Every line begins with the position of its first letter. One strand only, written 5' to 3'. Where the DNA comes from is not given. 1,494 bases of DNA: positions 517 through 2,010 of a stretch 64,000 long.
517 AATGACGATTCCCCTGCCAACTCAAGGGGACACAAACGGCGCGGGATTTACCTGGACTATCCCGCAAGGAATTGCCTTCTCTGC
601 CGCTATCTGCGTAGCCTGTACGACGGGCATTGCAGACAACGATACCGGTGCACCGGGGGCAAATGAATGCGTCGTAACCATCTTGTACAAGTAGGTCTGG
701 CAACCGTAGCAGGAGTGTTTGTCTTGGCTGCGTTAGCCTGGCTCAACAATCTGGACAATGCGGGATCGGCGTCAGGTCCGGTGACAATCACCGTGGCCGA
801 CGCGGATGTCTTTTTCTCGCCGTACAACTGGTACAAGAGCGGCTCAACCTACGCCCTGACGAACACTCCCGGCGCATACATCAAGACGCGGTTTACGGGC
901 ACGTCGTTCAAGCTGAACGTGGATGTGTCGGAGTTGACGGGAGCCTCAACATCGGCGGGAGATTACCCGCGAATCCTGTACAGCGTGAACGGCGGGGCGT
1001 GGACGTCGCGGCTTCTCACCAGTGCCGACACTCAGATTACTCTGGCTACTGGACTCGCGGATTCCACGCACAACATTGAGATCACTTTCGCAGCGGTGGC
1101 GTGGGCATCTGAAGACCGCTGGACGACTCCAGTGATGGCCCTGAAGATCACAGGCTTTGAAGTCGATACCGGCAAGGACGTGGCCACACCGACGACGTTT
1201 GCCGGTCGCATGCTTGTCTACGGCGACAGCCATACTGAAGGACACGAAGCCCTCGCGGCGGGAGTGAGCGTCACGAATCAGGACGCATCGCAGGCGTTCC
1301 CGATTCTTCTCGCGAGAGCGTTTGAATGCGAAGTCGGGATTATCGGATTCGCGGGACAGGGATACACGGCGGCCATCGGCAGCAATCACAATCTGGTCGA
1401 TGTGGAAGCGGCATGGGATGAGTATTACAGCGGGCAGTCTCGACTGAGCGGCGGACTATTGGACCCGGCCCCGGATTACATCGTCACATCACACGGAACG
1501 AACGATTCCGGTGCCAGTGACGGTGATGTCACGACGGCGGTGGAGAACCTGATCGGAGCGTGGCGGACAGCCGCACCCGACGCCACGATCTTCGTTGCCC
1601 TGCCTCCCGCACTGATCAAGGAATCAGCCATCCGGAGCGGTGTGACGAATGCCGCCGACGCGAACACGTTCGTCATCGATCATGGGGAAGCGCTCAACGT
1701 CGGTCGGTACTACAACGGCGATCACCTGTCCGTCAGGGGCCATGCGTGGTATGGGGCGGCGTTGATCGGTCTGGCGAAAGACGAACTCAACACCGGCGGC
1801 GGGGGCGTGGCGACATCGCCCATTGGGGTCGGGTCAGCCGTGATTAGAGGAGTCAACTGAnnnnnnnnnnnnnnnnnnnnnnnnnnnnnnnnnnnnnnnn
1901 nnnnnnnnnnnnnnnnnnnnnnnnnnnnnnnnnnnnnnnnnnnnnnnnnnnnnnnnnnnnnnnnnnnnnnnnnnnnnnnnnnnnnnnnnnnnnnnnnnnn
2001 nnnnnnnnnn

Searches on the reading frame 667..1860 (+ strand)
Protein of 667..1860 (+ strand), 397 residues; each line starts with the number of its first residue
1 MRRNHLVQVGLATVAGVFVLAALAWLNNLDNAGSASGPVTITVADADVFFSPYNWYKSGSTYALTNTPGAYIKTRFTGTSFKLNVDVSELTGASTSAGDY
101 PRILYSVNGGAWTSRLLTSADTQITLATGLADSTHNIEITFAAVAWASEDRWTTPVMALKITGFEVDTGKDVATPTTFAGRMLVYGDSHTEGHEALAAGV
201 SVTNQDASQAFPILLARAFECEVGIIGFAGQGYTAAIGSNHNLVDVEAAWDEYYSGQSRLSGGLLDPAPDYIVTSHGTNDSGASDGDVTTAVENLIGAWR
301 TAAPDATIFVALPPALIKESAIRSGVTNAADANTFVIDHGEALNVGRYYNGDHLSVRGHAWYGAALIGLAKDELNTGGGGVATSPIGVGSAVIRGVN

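Call 34: search_protein_families(library=phrogs, proteins=[window:667-1860:+], max_evalue=0.00001)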
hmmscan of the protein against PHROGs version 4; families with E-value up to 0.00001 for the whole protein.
window:667-1860:+ (397 aa): 1 family
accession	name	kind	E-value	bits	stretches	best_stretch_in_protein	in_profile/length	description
phrog_7918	-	connector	9.1e-11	41.8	1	64-330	443-689/735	neck passage structure protein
